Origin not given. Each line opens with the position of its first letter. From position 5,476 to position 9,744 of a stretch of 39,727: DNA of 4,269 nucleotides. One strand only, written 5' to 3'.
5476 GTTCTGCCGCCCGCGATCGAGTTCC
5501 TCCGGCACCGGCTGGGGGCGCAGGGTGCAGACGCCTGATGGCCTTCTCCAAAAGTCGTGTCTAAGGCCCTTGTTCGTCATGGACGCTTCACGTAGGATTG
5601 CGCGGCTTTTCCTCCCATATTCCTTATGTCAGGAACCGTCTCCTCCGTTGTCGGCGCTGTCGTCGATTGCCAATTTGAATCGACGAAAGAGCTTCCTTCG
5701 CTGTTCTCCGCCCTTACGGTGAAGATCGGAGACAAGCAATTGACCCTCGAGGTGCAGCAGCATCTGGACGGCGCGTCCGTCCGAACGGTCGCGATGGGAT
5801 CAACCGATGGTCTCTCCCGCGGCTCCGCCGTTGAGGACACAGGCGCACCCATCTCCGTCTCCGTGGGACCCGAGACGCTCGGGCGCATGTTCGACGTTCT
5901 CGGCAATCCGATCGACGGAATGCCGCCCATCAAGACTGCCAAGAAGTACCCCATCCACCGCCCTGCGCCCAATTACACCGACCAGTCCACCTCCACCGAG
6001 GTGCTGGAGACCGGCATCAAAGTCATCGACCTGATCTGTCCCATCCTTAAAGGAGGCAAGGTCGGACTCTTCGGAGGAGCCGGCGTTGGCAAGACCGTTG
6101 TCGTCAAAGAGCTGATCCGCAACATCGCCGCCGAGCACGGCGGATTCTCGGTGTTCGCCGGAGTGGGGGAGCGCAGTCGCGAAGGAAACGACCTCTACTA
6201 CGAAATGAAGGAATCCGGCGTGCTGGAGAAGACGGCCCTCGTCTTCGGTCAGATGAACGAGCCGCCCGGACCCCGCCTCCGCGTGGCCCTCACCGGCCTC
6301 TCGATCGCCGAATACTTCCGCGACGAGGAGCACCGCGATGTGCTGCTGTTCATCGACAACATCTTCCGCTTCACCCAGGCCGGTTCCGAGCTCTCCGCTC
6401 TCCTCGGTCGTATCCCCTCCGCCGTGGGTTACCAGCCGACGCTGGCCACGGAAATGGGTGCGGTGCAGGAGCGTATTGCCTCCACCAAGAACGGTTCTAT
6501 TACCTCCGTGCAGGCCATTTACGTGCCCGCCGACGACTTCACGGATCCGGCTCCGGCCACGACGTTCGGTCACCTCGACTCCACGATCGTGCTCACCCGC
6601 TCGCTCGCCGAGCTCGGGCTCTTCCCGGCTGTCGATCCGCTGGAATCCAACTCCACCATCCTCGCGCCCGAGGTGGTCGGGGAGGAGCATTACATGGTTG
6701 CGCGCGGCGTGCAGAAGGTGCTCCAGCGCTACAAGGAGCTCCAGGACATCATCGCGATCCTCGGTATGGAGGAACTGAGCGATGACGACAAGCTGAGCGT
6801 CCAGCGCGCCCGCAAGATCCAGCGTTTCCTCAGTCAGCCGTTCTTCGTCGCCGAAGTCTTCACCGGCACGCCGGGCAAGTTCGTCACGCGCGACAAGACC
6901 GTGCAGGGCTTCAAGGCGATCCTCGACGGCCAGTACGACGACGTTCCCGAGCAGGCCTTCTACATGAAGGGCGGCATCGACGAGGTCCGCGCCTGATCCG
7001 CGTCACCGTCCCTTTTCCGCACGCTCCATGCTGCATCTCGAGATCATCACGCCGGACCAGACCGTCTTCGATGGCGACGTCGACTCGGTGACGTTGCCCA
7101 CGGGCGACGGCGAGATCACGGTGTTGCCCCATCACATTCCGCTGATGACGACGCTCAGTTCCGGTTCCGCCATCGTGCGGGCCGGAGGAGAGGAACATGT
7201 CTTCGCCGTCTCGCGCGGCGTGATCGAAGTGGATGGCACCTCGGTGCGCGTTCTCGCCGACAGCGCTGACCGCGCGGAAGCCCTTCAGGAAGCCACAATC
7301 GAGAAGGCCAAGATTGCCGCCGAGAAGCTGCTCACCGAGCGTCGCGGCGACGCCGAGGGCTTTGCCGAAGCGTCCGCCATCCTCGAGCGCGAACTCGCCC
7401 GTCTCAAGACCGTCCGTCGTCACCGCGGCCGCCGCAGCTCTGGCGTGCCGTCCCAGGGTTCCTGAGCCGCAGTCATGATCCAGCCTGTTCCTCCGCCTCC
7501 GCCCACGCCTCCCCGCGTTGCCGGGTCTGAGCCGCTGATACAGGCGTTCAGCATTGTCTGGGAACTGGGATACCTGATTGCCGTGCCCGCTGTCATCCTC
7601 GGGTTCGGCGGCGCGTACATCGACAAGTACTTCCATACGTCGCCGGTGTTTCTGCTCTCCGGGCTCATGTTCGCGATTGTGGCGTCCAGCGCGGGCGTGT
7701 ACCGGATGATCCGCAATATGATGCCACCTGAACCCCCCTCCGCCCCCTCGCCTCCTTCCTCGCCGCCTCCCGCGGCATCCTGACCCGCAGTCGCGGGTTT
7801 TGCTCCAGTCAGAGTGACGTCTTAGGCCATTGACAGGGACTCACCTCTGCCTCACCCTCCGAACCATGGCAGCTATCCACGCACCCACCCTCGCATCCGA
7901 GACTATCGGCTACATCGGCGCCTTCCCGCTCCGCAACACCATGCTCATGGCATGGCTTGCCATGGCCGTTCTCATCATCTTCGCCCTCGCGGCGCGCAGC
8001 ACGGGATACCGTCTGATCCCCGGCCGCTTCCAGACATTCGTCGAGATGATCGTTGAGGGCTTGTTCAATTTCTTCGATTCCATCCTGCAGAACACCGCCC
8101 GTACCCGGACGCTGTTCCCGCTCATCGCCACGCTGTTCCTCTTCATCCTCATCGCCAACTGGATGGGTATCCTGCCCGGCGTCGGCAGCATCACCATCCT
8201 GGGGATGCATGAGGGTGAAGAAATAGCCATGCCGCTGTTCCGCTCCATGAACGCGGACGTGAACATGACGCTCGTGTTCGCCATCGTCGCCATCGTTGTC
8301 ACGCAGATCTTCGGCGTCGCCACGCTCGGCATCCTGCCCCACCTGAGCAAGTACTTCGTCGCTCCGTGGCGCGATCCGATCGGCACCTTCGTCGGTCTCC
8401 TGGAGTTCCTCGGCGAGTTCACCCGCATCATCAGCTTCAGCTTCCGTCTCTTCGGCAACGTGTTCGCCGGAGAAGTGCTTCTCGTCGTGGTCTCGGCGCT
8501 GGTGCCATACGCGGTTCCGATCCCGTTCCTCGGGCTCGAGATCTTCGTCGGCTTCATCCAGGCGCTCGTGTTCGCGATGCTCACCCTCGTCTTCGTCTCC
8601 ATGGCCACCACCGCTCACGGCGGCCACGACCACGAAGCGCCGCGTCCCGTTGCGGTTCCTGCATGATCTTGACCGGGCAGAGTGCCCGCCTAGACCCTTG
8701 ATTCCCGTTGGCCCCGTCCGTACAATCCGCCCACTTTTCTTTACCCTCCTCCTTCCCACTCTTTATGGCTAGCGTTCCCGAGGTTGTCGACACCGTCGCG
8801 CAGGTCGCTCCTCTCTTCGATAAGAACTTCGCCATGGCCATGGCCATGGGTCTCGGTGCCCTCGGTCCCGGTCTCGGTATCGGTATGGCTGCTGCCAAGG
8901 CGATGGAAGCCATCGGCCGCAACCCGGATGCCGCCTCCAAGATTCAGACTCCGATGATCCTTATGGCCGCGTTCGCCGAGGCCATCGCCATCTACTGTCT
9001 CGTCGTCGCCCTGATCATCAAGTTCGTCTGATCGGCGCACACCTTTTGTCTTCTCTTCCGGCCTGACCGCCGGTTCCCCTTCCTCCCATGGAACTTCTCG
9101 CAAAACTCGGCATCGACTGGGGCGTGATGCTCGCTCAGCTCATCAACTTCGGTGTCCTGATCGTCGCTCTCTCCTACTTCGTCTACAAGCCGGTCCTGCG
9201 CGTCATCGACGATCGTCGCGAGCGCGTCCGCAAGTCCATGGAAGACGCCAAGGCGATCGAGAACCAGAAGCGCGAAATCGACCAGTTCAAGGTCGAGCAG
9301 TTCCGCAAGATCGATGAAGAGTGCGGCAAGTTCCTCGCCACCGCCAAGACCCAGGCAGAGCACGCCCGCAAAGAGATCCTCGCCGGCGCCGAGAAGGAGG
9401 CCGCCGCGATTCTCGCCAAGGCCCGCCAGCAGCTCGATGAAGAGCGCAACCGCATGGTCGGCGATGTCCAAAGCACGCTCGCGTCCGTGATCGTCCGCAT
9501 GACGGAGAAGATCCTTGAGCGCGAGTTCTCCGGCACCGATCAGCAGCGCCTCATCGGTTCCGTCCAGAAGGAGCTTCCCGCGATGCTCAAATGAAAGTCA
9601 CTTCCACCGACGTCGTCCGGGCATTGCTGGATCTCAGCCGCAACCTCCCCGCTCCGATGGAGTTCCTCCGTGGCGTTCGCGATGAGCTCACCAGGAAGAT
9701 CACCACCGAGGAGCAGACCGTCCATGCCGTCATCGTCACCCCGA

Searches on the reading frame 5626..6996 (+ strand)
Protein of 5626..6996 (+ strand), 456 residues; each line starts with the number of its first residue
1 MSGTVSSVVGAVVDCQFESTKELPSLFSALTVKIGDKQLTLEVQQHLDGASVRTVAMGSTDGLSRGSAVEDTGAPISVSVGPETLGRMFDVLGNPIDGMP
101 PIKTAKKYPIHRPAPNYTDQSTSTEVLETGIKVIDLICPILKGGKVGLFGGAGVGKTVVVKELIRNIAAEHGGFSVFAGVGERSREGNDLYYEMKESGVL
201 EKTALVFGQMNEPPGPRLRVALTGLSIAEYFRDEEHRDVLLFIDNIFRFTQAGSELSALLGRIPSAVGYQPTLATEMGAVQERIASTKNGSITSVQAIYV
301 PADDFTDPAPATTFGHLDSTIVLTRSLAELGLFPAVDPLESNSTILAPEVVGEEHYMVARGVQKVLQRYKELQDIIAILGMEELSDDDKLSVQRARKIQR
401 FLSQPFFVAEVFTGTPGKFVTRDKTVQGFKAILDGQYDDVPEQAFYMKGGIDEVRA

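Call 12: search_protein_families(library=pfam, proteins=[window:5626-6996:+], max_evalue=0.001)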
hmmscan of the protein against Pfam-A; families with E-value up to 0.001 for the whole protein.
window:5626-6996:+ (456 aa): 3 families
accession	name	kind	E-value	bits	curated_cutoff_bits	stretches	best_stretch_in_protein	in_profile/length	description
PF00006.31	ATP-synt_ab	-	3.6e-72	242.9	29.5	1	130-343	1-213/213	ATP synthase alpha/beta family, nucleotide-binding domain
PF02874.29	ATP-synt_ab_N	-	8.9e-18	65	20.9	1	5-73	1-69/69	ATP synthase alpha/beta family, beta-barrel domain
PF22919.1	ATP-synt_VA_C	-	1.6e-16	60.6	24.7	1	349-436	6-96/101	C-terminal domain of V and A type ATP synthase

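Call 98: find_encoding_contigs(protein=window:5626-6996:+, flank=10000, max_places=1)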
Protein window:5626-6996:+ (456 aa): no gene with exactly this product is on record in the collection.
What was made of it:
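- Tried and rejected: The look-up failed because the protein is not on record (call 98).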

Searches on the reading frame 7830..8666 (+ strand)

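Call 12: search_protein_families(library=pfam, proteins=[window:7830-8666:+], max_evalue=0.001)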
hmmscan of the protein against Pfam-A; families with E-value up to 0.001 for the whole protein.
window:7830-8666:+ (278 aa): 1 family
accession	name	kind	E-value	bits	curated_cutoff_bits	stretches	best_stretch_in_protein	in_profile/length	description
PF00119.25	ATP-synt_A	-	4.1e-44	151.5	33.9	1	38-257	1-217/217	ATP synthase A chain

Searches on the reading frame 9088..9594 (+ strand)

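Call 12: search_protein_families(library=pfam, proteins=[window:9088-9594:+], max_evalue=0.001)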
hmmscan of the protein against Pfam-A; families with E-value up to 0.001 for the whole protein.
window:9088-9594:+ (168 aa): 1 family
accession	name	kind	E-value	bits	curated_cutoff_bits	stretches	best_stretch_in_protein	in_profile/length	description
PF00430.23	ATP-synt_B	-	7.9e-18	65.3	28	1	14-144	2-132/132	ATP synthase B/B' CF(0)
